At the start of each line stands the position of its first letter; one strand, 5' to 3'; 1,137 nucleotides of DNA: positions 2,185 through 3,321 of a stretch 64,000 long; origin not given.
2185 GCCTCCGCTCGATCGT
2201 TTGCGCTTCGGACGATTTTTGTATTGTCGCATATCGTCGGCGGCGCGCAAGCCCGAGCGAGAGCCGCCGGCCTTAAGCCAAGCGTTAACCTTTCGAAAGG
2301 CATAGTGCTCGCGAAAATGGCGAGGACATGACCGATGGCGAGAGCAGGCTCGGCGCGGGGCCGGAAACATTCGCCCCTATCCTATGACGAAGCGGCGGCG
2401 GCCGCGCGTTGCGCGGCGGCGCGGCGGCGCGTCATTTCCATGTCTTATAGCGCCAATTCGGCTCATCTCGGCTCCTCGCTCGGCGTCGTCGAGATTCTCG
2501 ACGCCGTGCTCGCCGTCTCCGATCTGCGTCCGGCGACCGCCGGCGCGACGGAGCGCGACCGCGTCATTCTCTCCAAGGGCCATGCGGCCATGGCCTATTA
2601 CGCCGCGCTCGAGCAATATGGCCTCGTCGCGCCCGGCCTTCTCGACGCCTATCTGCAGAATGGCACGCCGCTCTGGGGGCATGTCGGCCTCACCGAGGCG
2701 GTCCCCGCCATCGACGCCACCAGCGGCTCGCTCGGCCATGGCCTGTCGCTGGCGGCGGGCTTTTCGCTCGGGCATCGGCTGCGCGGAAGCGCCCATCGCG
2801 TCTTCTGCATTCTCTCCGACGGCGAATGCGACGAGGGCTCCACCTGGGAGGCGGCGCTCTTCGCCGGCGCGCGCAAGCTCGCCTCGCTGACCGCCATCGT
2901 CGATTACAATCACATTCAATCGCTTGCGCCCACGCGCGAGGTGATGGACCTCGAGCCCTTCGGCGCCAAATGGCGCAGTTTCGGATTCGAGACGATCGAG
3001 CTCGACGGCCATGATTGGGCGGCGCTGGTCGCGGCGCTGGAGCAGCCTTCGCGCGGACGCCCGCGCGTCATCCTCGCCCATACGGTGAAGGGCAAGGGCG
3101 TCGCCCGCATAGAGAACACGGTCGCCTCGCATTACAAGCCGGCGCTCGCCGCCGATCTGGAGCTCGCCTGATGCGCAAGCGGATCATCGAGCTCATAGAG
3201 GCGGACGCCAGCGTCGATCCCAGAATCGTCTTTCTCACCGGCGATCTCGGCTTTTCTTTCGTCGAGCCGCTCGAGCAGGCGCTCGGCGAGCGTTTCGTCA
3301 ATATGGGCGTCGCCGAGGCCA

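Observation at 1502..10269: Accessory glycoconjugate/lipid-headgroup cluster combining a split transketolase with CDP-alcohol phosphatidyltransferases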

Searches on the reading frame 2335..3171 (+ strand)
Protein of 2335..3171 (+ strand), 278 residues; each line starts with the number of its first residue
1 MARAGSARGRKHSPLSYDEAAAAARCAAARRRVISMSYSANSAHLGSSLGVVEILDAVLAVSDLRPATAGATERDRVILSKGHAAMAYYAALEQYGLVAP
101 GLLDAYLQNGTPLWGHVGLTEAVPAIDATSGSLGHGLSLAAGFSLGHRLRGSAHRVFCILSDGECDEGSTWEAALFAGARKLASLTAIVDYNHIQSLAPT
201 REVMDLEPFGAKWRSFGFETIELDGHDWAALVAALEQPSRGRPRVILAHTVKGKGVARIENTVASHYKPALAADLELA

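Call 4: search_protein_families(library=pfam, proteins=[window:2335-3171:+], max_evalue=0.01)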
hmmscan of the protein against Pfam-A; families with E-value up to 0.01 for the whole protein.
window:2335-3171:+ (278 aa): 3 families
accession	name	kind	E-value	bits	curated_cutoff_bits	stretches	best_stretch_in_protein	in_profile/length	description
PF00456.26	Transketolase_N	-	5.8e-28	98.3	22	1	33-274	13-267/334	Transketolase, thiamine diphosphate binding domain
PF13292.11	DXP_synthase_N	-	1.2e-09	38.3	21.2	1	26-193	21-172/274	1-deoxy-D-xylulose-5-phosphate synthase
PF00676.26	E1_dh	-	0.00061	19.3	22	1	129-234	99-203/300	Dehydrogenase E1 component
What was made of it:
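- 2335..3171 (+): Split transketolase, N-terminal (ThDP-binding) subunit. PF00456 5.8e-28 (call 4).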

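Call 5: search_protein_families(library=ncbifam, proteins=[window:2335-3171:+], max_evalue=0.01)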
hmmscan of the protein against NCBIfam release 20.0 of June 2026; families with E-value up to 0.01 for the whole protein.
window:2335-3171:+ (278 aa): 12 families
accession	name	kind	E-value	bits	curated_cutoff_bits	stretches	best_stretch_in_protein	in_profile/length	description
NF004559.0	PRK05899.2-5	equivalog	5e-63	213.3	488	1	23-272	19-269/627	transketolase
NF004556.0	PRK05899.2-2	equivalog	3.8e-54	184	575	1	27-274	22-268/639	transketolase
TIGR00232.1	tktlase_bact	equivalog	1.1e-29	103.3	682.25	1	28-276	6-267/654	transketolase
NF004558.0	PRK05899.2-4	equivalog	7e-23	80.9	788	1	32-276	13-264/651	transketolase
NF003933.0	PRK05444.2-2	equivalog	9.9e-10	37.5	395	1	24-268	27-265/606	1-deoxy-D-xylulose-5-phosphate synthase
TIGR00204.1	dxs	equivalog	9.7e-09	34.3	465.95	1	26-190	22-169/616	1-deoxy-D-xylulose-5-phosphate synthase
TIGR03181.1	PDH_E1_alph_x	equivalog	3.4e-07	29.5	411.35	1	133-237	124-227/341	pyruvate dehydrogenase (acetyl-transferring) E1 component subunit alpha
TIGR00759.1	aceE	equivalog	4.1e-07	28.3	859.9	0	216-267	351-405/885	pyruvate dehydrogenase (acetyl-transferring), homodimeric type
TIGR03182.1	PDH_E1_alph_y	equivalog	2.6e-06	26.6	393.85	1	131-236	110-214/315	pyruvate dehydrogenase (acetyl-transferring) E1 component subunit alpha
TIGR03186.1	AKGDH_not_PDH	exception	3.3e-06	25.7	1408.3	1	209-262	344-399/889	alpha-ketoglutarate dehydrogenase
NF003616.0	PRK05261.1-1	subfamily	0.00041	18.7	777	1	122-225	132-235/788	phosphoketolase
NF008968.0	PRK12315.1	subfamily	0.00055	18.3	510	0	136-267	119-261/582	1-deoxy-D-xylulose-5-phosphate synthase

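Call 17: find_homologous_proteins(query=window:2335-3171:+, max_evalue=0.001)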
Query window:2335-3171:+ (278 aa): 7818 proteins with E <= 0.001 among 8000 candidates; the best 120 are listed.
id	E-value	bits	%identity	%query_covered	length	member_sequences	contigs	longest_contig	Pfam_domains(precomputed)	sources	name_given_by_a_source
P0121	2.0e-168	576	95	100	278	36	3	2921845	PF13292.12,PF00456.27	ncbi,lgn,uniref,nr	ncbi:transketolase [Methylosinus sp. PW1]|uniref:transketolase n=1 Tax=Methylosinus sp. PW1 TaxID=10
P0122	4.9e-151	520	87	100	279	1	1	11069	PF13292.12,PF00456.27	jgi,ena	-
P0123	1.3e-150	518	87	100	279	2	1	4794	PF13292.12,PF00456.27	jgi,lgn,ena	-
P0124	8.0e-145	499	90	88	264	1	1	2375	PF13292.12,PF00456.27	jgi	jgi:transketolase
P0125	5.9e-126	437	78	88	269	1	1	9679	PF13292.12,PF00456.27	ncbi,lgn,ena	-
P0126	2.1e-125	436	76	88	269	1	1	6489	PF13292.12,PF00456.27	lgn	-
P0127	3.4e-125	435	77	88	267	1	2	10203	PF13292.12,PF00456.27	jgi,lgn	jgi:transketolase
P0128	3.5e-123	428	76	88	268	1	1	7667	PF13292.12,PF00456.27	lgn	-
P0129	4.7e-123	428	76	94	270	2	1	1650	PF13292.12,PF00456.27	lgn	-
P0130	9.0e-121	420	78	91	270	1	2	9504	PF09364.16,PF13292.12,PF00456.27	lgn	-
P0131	1.0e-119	417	75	87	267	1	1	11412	PF13292.12,PF00456.27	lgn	-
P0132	6.6e-119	414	73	86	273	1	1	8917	PF13292.12,PF00456.27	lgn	-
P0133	6.9e-119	414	75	87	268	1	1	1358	PF13292.12,PF00456.27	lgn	-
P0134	1.5e-118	413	74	91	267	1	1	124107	PF00456.27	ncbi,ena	-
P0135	1.1e-117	410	73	87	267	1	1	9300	PF13292.12,PF00676.26,PF00456.27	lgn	-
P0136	2.1e-117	409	75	90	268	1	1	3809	PF13292.12,PF00456.27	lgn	-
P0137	7.8e-117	407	72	86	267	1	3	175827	PF13292.12,PF00676.26,PF00456.27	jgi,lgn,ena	-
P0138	1.5e-116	406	73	92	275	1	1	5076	PF13292.12,PF00456.27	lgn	-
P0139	2.2e-116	406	72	94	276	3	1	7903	PF13292.12,PF00456.27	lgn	-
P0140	6.0e-116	404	70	95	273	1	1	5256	PF00676.26,PF00456.27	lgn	-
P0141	3.9e-115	402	73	91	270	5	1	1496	PF13292.12,PF00456.27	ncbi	-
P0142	4.4e-115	402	71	91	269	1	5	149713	PF13292.12,PF00676.26,PF00456.27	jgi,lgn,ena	jgi:transketolase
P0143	6.4e-115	401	70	87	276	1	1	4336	PF13292.12,PF00456.27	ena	-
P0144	8.7e-115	401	71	88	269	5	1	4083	PF13292.12,PF00456.27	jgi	jgi:transketolase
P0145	1.6e-114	400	73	91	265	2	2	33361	PF13292.12,PF00456.27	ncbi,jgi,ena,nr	ncbi:MAG TPA: transketolase [Methylocystis sp.]|nr:transketolase [Methylocystis sp.]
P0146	1.8e-114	400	70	87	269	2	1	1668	PF13292.12,PF00676.26,PF00456.27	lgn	-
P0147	9.7e-114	397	71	93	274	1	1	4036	PF13292.12,PF00676.26,PF00456.27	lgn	-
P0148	1.8e-113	396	70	87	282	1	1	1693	PF13292.12,PF00456.27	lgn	-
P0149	3.1e-113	396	71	92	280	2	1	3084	PF09364.16,PF13292.12,PF00456.27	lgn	-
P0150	5.7e-113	395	71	88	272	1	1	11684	PF13292.12,PF00456.27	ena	-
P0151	1.7e-112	393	70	93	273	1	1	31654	PF13292.12,PF00456.27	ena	-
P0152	2.7e-112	393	71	86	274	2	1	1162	PF13292.12,PF00456.27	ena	-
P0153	7.7e-112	391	70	87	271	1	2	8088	PF13292.12,PF00456.27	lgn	-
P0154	9.0e-112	391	71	87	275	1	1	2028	PF13292.12,PF00456.27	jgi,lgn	jgi:transketolase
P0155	1.7e-111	390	71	92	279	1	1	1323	PF13292.12,PF00676.26,PF00456.27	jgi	jgi:transketolase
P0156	5.7e-111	388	68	87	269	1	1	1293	PF13292.12,PF00676.26,PF00456.27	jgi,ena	-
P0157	1.1e-110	387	71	87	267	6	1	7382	PF13292.12,PF00456.27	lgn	-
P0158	1.6e-109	383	74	86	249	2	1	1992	PF13292.12,PF00456.27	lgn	-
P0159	1.7e-109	383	71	90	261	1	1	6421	PF13292.12,PF00456.27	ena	-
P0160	4.7e-108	379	70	91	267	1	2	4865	PF00456.27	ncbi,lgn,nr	ncbi:MAG: transketolase subunit [Hyphomicrobiales bacterium]|nr:transketolase subunit [Hyphomicrobia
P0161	9.9e-107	374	65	94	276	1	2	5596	PF13292.12,PF00676.26,PF00456.27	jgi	jgi:transketolase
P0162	1.1e-103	364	67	87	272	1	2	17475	PF13292.12,PF00456.27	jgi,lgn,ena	jgi:transketolase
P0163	3.6e-103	363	64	90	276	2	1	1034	PF13292.12,PF00456.27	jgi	jgi:transketolase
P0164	4.6e-103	362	68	86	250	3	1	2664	PF13292.12,PF00456.27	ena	-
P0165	4.8e-103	362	63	95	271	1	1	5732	PF13292.12,PF00456.27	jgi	jgi:transketolase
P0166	7.7e-103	362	63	92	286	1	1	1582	PF13292.12,PF00676.26,PF00456.27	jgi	jgi:transketolase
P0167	8.6e-103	361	63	95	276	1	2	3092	PF13292.12,PF00456.27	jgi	jgi:transketolase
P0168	2.4e-102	360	62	95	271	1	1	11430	PF13292.12,PF00456.27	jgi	jgi:transketolase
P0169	4.2e-99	349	61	92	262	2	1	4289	PF13292.12,PF00456.27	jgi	jgi:transketolase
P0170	1.8e-98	347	62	93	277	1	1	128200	PF13292.12,PF00456.27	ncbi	-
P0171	4.4e-98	346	59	94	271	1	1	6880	PF13292.12,PF00456.27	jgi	jgi:transketolase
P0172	1.4e-97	344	66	87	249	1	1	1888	PF00456.27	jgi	jgi:transketolase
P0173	2.2e-97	344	60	92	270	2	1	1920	PF13292.12,PF00456.27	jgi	jgi:transketolase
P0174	2.6e-97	343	62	91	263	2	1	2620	PF13292.12,PF00456.27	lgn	-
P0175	6.8e-97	342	61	93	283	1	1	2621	PF13292.12,PF00456.27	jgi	jgi:transketolase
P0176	7.6e-97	342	62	86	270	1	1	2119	PF13292.12,PF00456.27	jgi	jgi:transketolase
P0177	1.0e-96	341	64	90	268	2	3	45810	PF00456.27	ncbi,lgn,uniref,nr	ncbi:transketolase [Azospirillum sp. YIM DDC1]|uniref:Transketolase n=1 Tax=Azospirillum aestuarii T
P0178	2.6e-96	340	61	87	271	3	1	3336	PF13292.12,PF00456.27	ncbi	-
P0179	1.5e-94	334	62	92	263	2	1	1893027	PF13292.12,PF00456.27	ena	-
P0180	2.7e-94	333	61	91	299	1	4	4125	PF00456.27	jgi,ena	-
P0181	3.8e-94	333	60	92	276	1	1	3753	PF13292.12,PF00456.27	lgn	-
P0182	7.9e-94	332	61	90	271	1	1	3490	PF13292.12,PF00456.27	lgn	-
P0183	8.2e-94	332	60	95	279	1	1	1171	PF00456.27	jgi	-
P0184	3.1e-93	330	58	94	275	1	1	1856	PF13292.12,PF00456.27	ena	-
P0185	3.6e-93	330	59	91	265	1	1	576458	PF13292.12,PF00456.27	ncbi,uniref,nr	ncbi:transketolase [Hyphomicrobium sp. D-2]|uniref:transketolase n=1 Tax=Hyphomicrobium sp. D-2 TaxI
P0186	5.0e-93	329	60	90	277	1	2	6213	PF13292.12,PF00456.27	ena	-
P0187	5.6e-93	329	61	91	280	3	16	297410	PF00456.27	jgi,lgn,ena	-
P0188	7.8e-93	329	58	94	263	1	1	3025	PF13292.12,PF00456.27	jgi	-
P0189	2.6e-92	327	60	92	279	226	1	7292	PF00456.27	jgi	jgi:transketolase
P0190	9.4e-92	325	60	94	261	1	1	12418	PF13292.12,PF00456.27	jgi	jgi:transketolase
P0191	1.2e-91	325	60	92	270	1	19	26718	PF13292.12,PF00456.27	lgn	-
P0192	3.4e-91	323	73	72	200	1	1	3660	PF00676.26,PF00456.27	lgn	-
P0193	6.8e-91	322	59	91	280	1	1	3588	PF00456.27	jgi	jgi:transketolase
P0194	8.5e-91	322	59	91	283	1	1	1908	PF13292.12,PF00456.27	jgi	-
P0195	8.9e-91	322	58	91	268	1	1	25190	PF00456.27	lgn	-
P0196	3.4e-90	320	60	91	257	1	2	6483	PF13292.12,PF00456.27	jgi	jgi:transketolase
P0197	3.9e-90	320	59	91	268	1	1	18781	PF00456.27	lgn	-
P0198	5.1e-90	320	60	89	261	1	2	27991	PF13292.12,PF00456.27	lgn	-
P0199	1.6e-89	318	59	92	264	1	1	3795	PF13292.12,PF00456.27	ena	-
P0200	1.7e-89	318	60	89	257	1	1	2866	PF00456.27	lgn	-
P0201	3.2e-89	317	60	91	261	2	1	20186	PF00676.26,PF00456.27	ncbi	-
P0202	3.4e-89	317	59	86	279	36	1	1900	PF00456.27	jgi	jgi:transketolase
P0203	3.7e-89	317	58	90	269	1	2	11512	PF13292.12,PF00456.27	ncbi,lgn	-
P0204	3.8e-89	317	58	92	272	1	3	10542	PF13292.12,PF00456.27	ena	-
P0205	1.5e-88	315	60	89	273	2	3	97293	PF00456.27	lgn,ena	-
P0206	1.5e-88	315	64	81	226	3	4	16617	PF00456.27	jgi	jgi:transketolase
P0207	2.0e-88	314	60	89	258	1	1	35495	PF00456.27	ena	-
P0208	3.5e-88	313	56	92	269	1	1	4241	PF00456.27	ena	-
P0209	3.6e-88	313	62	86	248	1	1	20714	PF13292.12,PF00456.27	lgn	-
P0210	4.3e-88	313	56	93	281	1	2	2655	PF00456.27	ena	-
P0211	5.1e-88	313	60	87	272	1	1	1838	PF00456.27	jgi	jgi:transketolase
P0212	5.5e-88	313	60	91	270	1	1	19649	PF13292.12,PF00456.27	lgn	-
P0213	6.1e-88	313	73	66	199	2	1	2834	PF00456.27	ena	-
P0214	8.0e-88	312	60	87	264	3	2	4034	PF00456.27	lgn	-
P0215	1.4e-87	311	58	90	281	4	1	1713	PF00456.27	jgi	jgi:transketolase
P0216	3.0e-87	310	58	91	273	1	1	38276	PF13292.12,PF00456.27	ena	-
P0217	7.3e-87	309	57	91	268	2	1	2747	PF13292.12,PF00456.27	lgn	-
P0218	7.7e-87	309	56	92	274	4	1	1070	PF00456.27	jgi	jgi:transketolase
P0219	8.0e-87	309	57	90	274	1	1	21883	PF00456.27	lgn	-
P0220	1.3e-86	308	61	84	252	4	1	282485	PF00456.27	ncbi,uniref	ncbi:transketolase [Bradyrhizobium sp. F1.4.3]|uniref:transketolase n=1 Tax=Bradyrhizobium sp. F1.4.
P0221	1.5e-86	308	58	88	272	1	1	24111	PF00456.27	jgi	jgi:transketolase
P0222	1.7e-86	308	60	87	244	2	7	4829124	PF13292.12,PF00456.27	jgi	jgi:transketolase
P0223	1.8e-86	308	57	94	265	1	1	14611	PF13292.12,PF00456.27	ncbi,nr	ncbi:MAG: transketolase [Methylacidiphilales bacterium]|nr:transketolase [Candidatus Methylacidiphil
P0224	2.0e-86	308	59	90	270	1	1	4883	PF13292.12,PF00456.27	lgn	-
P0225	1.3e-85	305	55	90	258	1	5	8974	PF00456.27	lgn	-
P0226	1.4e-85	305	54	95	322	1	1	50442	PF13292.12,PF00456.27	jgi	-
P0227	2.0e-85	304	59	91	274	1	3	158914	PF00456.27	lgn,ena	-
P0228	3.0e-85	304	57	90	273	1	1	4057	PF00456.27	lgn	-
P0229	7.0e-85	303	58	87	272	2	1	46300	PF00456.27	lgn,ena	-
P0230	9.8e-85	302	57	90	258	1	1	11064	PF13292.12,PF00456.27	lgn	-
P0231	1.1e-84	302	57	90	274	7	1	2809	PF13292.12,PF00456.27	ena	-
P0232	1.5e-84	302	56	91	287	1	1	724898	PF00456.27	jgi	jgi:transketolase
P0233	2.5e-84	301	57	92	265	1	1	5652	PF13292.12,PF00456.27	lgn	-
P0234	2.7e-84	301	55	91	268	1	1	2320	PF13292.12,PF00456.27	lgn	-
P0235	1.0e-83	299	55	90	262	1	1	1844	PF13292.12,PF00456.27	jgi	jgi:transketolase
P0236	2.5e-83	298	56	92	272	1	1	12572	PF13292.12,PF00456.27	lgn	-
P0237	6.8e-83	296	55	89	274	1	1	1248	PF13292.12,PF00456.27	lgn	-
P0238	1.1e-82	295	53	91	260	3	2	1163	PF13292.12,PF00676.26,PF00456.27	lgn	-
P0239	1.7e-82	295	59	86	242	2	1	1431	PF00456.27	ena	-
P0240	1.8e-82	295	56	91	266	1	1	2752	PF13292.12,PF00676.26,PF00456.27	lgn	-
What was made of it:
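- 2335..3171 (+): 95% identical to PW1 (call 17).
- On Transketolase (split-gene type): Named orthologs come only from a few Methylosinus strains plus scattered other taxa (call 17).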

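Call 18: find_encoding_contigs(protein=P0121, flank=10000, max_places=3)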
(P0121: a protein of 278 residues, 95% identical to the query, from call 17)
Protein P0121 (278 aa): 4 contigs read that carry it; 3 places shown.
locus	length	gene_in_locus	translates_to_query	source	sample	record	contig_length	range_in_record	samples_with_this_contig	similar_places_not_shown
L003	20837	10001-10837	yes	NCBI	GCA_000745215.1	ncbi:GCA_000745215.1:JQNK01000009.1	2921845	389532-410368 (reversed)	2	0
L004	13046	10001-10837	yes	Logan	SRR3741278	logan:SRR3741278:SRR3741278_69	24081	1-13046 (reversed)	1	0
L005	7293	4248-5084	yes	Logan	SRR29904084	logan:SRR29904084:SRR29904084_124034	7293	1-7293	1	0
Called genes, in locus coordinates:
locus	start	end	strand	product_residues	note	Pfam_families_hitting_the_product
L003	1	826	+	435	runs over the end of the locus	PF12838:Fer4_7 (faint)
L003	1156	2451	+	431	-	PF00709:Adenylsucc_synt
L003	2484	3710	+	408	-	-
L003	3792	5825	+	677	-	PF00795:CN_hydrolase, PF02540:NAD_synthase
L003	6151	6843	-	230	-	PF00106:adh_short, PF13561:adh_short_C2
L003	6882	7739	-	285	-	PF27522:YDMC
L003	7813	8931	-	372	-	PF00990:GGDEF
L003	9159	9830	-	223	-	-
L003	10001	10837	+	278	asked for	PF13292:DXP_synthase_N, PF00456:Transketolase_N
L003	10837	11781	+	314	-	PF02779:Transket_pyr, PF02780:Transketolase_C, PF22613:Transketolase_C_1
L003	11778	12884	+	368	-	PF01073:3Beta_HSD, PF01370:Epimerase, PF16363:GDP_Man_Dehyd, PF07993:NAD_binding_4 (weak)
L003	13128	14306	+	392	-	PF02563:Poly_export, PF10531:SLBB (weak), PF22461:SLBB_2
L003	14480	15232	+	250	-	-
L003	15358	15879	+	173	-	PF00210:Ferritin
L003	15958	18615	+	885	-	PF17900:Peptidase_M1_N, PF01433:Peptidase_M1, PF11940:DUF3458, PF17432:DUF3458_C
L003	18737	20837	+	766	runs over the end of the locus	PF00989:PAS (faint), PF08447:PAS_3, PF12860:PAS_7, PF00512:HisKA, PF02518:HATPase_c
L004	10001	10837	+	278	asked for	PF13292:DXP_synthase_N, PF00456:Transketolase_N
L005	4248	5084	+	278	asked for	PF13292:DXP_synthase_N, PF00456:Transketolase_N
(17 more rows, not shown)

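Call 19: find_encoding_contigs(protein=P0185, flank=10000, max_places=2)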
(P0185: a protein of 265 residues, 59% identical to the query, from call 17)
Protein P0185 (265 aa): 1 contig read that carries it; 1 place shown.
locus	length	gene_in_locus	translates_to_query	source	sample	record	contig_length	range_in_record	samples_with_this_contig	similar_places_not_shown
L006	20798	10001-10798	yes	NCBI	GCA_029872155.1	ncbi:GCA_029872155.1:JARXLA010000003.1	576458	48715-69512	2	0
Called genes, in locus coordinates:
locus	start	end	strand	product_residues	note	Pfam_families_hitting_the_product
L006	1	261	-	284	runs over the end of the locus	PF04909:Amidohydro_2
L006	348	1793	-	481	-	PF01266:DAO (weak), PF07992:Pyr_redox_2 (faint), PF13434:Lys_Orn_oxgnase (faint), PF13450:NAD_binding_8 (weak), PF13454:NAD_binding_9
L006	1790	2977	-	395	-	PF00296:Bac_luciferase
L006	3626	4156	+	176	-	PF04542:Sigma70_r2, PF08281:Sigma70_r4_2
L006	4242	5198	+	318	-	PF16220:DUF4880, PF04773:FecR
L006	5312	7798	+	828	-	PF07660:STN, PF07715:Plug, PF00593:TonB_dep_Rec_b-barrel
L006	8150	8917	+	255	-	PF00483:NTP_transferase, PF12804:NTP_transf_3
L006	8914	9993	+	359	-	PF01370:Epimerase, PF02719:Polysacc_synt_2, PF04321:RmlD_sub_bind, PF01073:3Beta_HSD (weak), PF16363:GDP_Man_Dehyd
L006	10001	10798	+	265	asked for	PF00456:Transketolase_N, PF13292:DXP_synthase_N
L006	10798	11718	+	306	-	PF02779:Transket_pyr, PF22613:Transketolase_C_1 (weak), PF02780:Transketolase_C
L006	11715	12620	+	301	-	PF01370:Epimerase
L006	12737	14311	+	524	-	-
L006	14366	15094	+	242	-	PF01209:Ubie_methyltran (weak), PF13489:Methyltransf_23, PF07021:MetW, PF13847:Methyltransf_31, PF08241:Methyltransf_11, PF08242:Methyltransf_12, PF13649:Methyltransf_25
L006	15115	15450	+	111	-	PF04138:GtrA_DPMS_TM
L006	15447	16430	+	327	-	PF00535:Glycos_transf_2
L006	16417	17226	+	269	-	PF05711:TylF (weak), PF13578:Methyltransf_24 (weak)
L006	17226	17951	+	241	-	PF13489:Methyltransf_23, PF13847:Methyltransf_31, PF08241:Methyltransf_11, PF08242:Methyltransf_12, PF13649:Methyltransf_25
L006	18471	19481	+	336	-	PF12833:HTH_18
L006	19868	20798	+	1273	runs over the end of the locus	PF03797:Autotransporter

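Call 36: find_encoding_contigs(protein=P0137, flank=10000, max_places=2)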
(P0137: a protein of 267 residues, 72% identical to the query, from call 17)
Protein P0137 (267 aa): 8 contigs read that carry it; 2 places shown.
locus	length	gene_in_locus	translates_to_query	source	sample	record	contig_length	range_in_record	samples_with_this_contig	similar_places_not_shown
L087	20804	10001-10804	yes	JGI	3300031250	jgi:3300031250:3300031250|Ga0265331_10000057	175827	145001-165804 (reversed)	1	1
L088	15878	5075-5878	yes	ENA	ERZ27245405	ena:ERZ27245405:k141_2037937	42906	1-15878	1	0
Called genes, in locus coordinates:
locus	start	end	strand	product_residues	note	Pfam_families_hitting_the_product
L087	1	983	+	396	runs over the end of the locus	PF25145:NfeD1b_N, PF01343:Peptidase_S49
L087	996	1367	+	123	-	-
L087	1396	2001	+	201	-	-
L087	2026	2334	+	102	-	-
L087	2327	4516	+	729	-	-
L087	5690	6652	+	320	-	PF00056:Ldh_1_N, PF02866:Ldh_1_C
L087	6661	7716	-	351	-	PF00478:IMPDH (faint), PF03060:NMO, PF01070:FMN_dh (weak)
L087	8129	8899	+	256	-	PF00483:NTP_transferase, PF12804:NTP_transf_3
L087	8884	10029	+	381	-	PF01073:3Beta_HSD, PF01370:Epimerase, PF04321:RmlD_sub_bind, PF16363:GDP_Man_Dehyd, PF02719:Polysacc_synt_2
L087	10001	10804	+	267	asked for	PF13292:DXP_synthase_N (weak), PF00456:Transketolase_N, PF00676:E1_dh (weak)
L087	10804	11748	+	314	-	PF02779:Transket_pyr, PF02780:Transketolase_C, PF22613:Transketolase_C_1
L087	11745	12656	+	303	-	PF01370:Epimerase, PF04321:RmlD_sub_bind, PF13460:NAD_binding_10, PF16363:GDP_Man_Dehyd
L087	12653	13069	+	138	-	PF04138:GtrA_DPMS_TM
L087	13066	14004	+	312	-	PF00535:Glycos_transf_2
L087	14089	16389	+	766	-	PF09371:Tex_N, PF23459:S1_RRP5 (faint), PF22706:Tex_central_region, PF16921:Tex_YqgF, PF14635:HHH_7, PF12836:HHH_3, PF17674:HHH_9, PF00575:S1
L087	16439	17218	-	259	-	PF00528:BPD_transp_1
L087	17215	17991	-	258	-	PF00005:ABC_tran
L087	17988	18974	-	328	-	PF09084:NMT1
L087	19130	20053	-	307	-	PF02826:2-Hacid_dh_C (weak), PF03446:NAD_binding_2 (weak), PF03807:F420_oxidored (weak), PF02153:PDH_N, PF20463:PDH_C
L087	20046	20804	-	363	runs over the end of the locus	PF00155:Aminotran_1_2, PF00266:Aminotran_5 (weak)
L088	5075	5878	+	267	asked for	PF13292:DXP_synthase_N (weak), PF00456:Transketolase_N, PF00676:E1_dh (weak)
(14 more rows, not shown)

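Call 37: find_encoding_contigs(protein=P0220, flank=10000, max_places=2)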
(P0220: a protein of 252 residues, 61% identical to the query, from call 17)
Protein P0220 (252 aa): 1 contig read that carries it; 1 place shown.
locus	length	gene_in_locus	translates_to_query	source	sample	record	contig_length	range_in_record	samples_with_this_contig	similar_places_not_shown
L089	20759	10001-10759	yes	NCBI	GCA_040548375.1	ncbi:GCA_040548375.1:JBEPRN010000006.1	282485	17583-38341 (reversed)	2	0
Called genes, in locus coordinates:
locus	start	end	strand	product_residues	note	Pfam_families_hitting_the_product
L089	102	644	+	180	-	PF07331:TctB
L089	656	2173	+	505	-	PF01970:TctA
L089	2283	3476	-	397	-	PF02515:CoA_transf_3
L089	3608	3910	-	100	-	-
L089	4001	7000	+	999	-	PF00413:Peptidase_M10 (weak), PF08548:Peptidase_M10_C (weak), PF00353:HemolysinCabind, PF07483:W_rich_C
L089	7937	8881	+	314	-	PF00483:NTP_transferase, PF12804:NTP_transf_3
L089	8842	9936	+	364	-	PF04321:RmlD_sub_bind, PF01370:Epimerase, PF16363:GDP_Man_Dehyd, PF02719:Polysacc_synt_2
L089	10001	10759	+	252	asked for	PF00456:Transketolase_N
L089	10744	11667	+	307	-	PF02779:Transket_pyr, PF22613:Transketolase_C_1 (weak), PF02780:Transketolase_C, PF17147:PFOR_II (faint)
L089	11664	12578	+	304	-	PF01370:Epimerase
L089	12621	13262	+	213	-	PF13489:Methyltransf_23, PF13847:Methyltransf_31, PF08241:Methyltransf_11, PF08242:Methyltransf_12, PF13649:Methyltransf_25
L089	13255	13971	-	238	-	PF08003:Methyltransf_9 (weak), PF13489:Methyltransf_23, PF13847:Methyltransf_31, PF08241:Methyltransf_11, PF08242:Methyltransf_12, PF13649:Methyltransf_25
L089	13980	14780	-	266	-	PF05711:TylF (weak), PF13578:Methyltransf_24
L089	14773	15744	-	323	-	PF00535:Glycos_transf_2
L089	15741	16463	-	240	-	PF01209:Ubie_methyltran (weak), PF13489:Methyltransf_23, PF13847:Methyltransf_31, PF08241:Methyltransf_11, PF08242:Methyltransf_12, PF13649:Methyltransf_25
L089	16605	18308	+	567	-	-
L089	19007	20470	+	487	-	-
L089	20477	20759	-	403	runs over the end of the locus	PF00534:Glycos_transf_1, PF13692:Glyco_trans_1_4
